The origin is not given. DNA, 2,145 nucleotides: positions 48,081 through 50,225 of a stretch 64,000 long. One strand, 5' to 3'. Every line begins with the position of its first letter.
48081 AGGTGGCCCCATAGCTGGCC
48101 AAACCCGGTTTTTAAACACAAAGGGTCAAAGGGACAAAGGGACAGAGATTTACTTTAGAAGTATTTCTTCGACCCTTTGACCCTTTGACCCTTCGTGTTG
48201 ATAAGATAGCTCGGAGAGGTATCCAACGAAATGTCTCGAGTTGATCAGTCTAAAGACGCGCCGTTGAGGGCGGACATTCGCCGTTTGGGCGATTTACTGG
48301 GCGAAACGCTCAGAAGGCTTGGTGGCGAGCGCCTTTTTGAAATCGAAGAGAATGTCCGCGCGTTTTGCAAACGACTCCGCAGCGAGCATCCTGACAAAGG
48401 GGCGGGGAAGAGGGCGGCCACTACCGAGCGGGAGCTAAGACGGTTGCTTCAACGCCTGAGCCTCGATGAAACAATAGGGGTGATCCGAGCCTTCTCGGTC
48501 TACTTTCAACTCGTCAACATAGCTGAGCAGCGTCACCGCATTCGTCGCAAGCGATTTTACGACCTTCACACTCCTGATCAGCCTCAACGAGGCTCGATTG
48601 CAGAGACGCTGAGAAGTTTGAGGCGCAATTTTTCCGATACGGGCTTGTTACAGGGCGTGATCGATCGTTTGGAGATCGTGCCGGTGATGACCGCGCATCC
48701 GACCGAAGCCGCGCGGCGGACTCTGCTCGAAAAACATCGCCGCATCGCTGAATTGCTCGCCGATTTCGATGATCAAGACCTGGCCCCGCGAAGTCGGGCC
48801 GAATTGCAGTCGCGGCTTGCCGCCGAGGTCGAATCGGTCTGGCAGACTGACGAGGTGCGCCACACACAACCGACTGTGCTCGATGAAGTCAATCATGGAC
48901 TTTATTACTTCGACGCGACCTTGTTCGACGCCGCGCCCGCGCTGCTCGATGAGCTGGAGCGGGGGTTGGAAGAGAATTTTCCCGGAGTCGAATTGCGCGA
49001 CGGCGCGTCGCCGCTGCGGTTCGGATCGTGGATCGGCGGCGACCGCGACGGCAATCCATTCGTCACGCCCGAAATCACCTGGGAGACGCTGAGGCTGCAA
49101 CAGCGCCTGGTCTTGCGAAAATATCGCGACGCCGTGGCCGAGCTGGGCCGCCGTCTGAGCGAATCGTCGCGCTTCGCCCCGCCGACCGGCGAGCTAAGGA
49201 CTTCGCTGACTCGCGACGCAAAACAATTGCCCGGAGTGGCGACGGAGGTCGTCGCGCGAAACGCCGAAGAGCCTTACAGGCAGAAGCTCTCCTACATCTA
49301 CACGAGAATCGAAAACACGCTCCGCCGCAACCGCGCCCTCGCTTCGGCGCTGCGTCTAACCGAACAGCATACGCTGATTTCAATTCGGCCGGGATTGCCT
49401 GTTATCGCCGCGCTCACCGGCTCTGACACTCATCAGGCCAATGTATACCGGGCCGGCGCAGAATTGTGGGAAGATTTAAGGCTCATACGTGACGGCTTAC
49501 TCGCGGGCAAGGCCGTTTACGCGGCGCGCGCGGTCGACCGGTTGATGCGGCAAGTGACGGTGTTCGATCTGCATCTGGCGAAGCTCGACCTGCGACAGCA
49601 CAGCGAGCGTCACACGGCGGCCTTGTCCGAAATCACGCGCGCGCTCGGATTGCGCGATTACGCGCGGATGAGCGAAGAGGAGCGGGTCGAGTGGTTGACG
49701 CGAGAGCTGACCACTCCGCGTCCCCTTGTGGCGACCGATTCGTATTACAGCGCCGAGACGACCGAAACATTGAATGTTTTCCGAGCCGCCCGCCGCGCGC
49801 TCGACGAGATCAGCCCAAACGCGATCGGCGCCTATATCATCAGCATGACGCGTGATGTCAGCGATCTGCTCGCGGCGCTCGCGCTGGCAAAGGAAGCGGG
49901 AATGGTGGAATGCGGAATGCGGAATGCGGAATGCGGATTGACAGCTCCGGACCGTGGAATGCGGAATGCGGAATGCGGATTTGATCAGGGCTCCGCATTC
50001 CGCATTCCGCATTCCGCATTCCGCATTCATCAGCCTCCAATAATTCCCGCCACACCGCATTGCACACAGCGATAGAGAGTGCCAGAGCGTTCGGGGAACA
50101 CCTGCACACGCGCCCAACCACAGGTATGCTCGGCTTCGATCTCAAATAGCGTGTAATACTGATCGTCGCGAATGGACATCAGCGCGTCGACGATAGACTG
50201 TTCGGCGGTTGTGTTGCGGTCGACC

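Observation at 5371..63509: Window-wide class of hairpins whose arms are tandem arrays of 7-9-nt units ('periodic-arm hairpins')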

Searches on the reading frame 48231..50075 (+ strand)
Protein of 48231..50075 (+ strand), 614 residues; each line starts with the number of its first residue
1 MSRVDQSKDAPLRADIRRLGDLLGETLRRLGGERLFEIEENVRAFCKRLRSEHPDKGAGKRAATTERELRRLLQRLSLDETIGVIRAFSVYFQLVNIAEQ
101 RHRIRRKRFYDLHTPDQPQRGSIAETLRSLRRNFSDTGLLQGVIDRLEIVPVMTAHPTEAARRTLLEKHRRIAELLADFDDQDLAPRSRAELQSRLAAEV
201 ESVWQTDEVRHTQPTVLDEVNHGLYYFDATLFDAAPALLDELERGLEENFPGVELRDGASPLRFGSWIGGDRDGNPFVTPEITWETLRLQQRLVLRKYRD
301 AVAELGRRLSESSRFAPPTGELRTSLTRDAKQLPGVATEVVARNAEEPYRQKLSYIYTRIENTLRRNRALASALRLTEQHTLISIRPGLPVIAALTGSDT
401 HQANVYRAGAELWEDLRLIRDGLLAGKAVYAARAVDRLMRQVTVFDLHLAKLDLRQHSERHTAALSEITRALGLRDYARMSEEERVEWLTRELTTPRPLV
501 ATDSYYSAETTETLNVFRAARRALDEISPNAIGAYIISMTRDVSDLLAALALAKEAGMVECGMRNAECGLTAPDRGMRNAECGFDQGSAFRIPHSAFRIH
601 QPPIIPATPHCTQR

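Call 13: search_protein_families(library=pfam, proteins=[window:48231-50075:+])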
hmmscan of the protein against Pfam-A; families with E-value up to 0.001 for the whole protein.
window:48231-50075:+ (614 aa): 1 family
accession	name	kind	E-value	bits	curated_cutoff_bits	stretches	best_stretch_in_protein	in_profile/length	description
PF00311.23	PEPcase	-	1.9e-153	513.1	22.4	1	12-562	1-521/919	Phosphoenolpyruvate carboxylase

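Call 30: find_encoding_contigs(protein=window:48231-50075:+, flank=10000, max_places=6)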
Protein window:48231-50075:+ (614 aa): no gene with exactly this product is on record in the collection.

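Call 36: find_homologous_proteins(query=window:48231-49898:+, max_evalue=1e-100)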
Query window:48231-49898:+ (556 aa): 717 proteins with E <= 1e-100 among 8000 candidates; the best 120 are listed.
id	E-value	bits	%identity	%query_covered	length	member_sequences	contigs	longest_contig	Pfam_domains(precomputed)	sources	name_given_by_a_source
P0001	0.0e+0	1204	100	100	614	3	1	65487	PF00311.24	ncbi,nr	ncbi:MAG TPA: phosphoenolpyruvate carboxylase [Blastocatellia bacterium]|nr:phosphoenolpyruvate carb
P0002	0.0e+0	1108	93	100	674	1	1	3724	PF00311.24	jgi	jgi:phosphoenolpyruvate carboxylase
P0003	0.0e+0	1081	90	100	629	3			PF00311.24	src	-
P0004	0.0e+0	1075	90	100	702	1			PF00311.24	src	-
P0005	0.0e+0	1073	90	100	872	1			PF00311.24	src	-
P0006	0.0e+0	1051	88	100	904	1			PF00311.24,PF14010.13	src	-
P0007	1.4e-297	1006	86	100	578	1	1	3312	PF00311.24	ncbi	ncbi:MAG: phosphoenolpyruvate carboxylase, partial [Blastocatellia bacterium]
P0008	7.1e-297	1003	84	100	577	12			PF00311.24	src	-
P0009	6.9e-296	1000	85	100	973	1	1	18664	PF00311.24,PF14010.13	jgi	jgi:phosphoenolpyruvate carboxylase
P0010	8.2e-293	990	83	100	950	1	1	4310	PF00311.24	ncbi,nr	ncbi:MAG: phosphoenolpyruvate carboxylase, partial [Blastocatellia bacterium]|nr:phosphoenolpyruvate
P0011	1.3e-292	989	84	100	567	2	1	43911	PF00311.24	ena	-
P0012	1.6e-292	989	85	98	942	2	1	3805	PF00311.24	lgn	-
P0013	2.9e-292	988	84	100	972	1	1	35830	PF00311.24,PF14010.13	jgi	jgi:phosphoenolpyruvate carboxylase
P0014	8.0e-292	987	84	100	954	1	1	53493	PF00311.24,PF14010.13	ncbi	-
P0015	2.8e-291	985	83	100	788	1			PF00311.24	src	-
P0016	3.8e-291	984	84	100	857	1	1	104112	PF00311.24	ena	-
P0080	4.5e-223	760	67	99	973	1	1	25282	PF00311.24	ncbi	-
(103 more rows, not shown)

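Call 37: find_encoding_contigs(protein=P0011, flank=10000, max_places=3)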
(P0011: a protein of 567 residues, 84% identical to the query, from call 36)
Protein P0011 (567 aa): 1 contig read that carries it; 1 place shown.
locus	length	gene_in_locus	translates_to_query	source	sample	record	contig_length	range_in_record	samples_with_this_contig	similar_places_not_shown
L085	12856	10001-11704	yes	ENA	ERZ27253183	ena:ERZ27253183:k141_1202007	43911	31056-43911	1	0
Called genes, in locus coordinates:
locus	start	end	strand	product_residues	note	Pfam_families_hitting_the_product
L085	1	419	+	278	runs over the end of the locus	-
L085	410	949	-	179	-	-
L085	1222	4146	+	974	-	PF13442:Cytochrome_CBB3 (faint), PF07635:PSCyt1, PF07583:PSCyt2, PF07587:PSD1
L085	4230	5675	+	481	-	PF07394:DUF1501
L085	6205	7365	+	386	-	PF01494:FAD_binding_3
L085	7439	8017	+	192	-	-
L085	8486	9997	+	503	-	PF03629:SASA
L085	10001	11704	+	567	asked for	PF00311:PEPcase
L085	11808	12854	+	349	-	?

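Call 38: find_encoding_contigs(protein=P0014, flank=10000, max_places=3)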
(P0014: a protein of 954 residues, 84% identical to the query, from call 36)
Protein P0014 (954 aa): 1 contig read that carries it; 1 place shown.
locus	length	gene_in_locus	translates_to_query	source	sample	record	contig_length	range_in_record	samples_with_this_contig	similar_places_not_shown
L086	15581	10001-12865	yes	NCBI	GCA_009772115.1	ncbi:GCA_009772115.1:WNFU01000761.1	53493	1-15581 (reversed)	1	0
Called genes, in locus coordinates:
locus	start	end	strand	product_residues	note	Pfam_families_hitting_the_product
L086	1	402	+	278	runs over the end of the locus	-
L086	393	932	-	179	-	-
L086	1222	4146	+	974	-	PF00034:Cytochrom_C (faint), PF13442:Cytochrome_CBB3 (faint), PF07635:PSCyt1, PF07583:PSCyt2, PF07587:PSD1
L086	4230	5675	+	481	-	PF07394:DUF1501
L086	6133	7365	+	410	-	PF01494:FAD_binding_3, PF03486:HI0933_like (faint), PF07992:Pyr_redox_2 (faint), PF00890:FAD_binding_2 (faint), PF01266:DAO (faint), PF12831:FAD_oxidored (faint), PF13450:NAD_binding_8 (faint)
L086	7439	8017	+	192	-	-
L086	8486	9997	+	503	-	PF03629:SASA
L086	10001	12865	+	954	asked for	PF00311:PEPcase, PF14010:PEPcase_2 (weak)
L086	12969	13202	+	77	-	PF08869:XisI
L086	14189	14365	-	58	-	-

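Call 41: list_cluster_members(proteins=[P0001])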
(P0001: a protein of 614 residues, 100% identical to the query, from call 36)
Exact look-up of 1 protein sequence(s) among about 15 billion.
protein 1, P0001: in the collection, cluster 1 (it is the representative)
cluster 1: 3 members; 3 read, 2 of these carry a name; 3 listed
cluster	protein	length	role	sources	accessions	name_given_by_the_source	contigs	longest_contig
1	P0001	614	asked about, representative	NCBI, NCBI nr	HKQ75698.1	MAG TPA: phosphoenolpyruvate carboxylase [Blastocatellia bacterium] | phosphoenolpyruvate carboxylase [Blastocatellia bacterium]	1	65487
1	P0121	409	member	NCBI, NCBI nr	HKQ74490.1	MAG TPA: phosphoenolpyruvate carboxylase, partial [Blastocatellia bacterium] | phosphoenolpyruvate carboxylase [Blastocatellia bacterium]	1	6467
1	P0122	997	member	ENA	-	-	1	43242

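Call 44: find_encoding_contigs(protein=P0122, flank=10000, max_places=3)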
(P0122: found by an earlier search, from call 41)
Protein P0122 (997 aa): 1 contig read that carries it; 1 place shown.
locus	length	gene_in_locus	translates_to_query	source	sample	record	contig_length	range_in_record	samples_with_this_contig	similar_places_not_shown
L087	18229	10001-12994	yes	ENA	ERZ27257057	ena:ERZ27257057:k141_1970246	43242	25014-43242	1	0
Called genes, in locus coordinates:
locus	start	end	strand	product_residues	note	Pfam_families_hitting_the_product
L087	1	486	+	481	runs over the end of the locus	PF07394:DUF1501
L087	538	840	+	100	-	PF04365:BrnT_toxin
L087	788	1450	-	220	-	-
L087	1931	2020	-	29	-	-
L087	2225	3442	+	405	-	PF12770:CHAT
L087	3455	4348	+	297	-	PF01784:DUF34_NIF3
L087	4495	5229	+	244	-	PF19583:ODP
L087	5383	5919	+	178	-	PF13240:Zn_Ribbon_1 (weak)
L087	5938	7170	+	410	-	PF01494:FAD_binding_3, PF00890:FAD_binding_2 (faint), PF12831:FAD_oxidored (faint), PF13450:NAD_binding_8 (weak)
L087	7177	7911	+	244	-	-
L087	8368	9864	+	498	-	PF03629:SASA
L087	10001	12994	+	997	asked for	PF00311:PEPcase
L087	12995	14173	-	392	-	PF01266:DAO (faint), PF01494:FAD_binding_3, PF04820:Trp_halogenase (faint)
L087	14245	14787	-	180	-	-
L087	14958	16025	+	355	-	-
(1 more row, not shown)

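Call 45: find_encoding_contigs(protein=P0121, flank=10000, max_places=3)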
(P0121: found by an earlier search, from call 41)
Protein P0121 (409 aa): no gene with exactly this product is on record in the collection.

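Call 74: find_encoding_contigs(protein=P0016, flank=10000, max_places=2)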
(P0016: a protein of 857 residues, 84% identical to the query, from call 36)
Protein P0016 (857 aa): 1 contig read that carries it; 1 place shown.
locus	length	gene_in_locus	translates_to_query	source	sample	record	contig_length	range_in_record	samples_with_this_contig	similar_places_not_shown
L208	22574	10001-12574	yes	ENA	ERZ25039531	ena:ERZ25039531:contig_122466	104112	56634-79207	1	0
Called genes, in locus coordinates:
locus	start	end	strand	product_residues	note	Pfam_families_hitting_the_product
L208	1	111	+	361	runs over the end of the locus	-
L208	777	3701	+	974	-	PF00034:Cytochrom_C (weak), PF13442:Cytochrome_CBB3 (weak), PF07635:PSCyt1, PF07583:PSCyt2, PF07587:PSD1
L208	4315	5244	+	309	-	PF07394:DUF1501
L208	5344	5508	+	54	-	PF15919:HicB_lk_antitox (weak), PF21748:UPF0150 (weak)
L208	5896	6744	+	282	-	PF01784:DUF34_NIF3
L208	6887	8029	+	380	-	PF01494:FAD_binding_3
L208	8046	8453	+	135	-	PF00583:Acetyltransf_1, PF13673:Acetyltransf_10, PF13508:Acetyltransf_7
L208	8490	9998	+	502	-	PF03629:SASA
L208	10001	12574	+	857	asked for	PF00311:PEPcase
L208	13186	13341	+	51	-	-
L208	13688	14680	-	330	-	-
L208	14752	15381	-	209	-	-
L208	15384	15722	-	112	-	PF12770:CHAT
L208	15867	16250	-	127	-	-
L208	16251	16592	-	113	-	-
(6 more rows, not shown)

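Call 75: find_encoding_contigs(protein=P0080, flank=6000, max_places=2)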
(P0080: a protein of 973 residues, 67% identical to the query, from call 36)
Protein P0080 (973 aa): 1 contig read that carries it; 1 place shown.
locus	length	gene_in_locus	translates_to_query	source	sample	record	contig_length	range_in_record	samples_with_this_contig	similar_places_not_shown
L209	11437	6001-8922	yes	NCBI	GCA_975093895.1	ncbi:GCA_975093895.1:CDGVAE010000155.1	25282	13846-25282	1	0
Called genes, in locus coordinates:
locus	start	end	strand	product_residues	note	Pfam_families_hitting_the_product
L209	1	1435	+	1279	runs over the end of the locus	PF00069:Pkinase, PF07714:PK_Tyr_Ser-Thr, PF03109:ABC1 (weak), PF06293:Kdo (faint), PF13191:AAA_16, PF13424:TPR_12 (faint), PF13401:AAA_22 (weak)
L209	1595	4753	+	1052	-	PF13088:BNR_2 (faint), PF24316:Tli3 (faint), PF21471:Reelin_subrepeat-B (faint), PF02012:BNR (faint)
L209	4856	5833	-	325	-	PF00710:Asparaginase, PF17763:Asparaginase_C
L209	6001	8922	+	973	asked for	PF00311:PEPcase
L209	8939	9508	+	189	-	-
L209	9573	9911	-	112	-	PF01740:STAS, PF13466:STAS_2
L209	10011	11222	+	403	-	PF09376:NurA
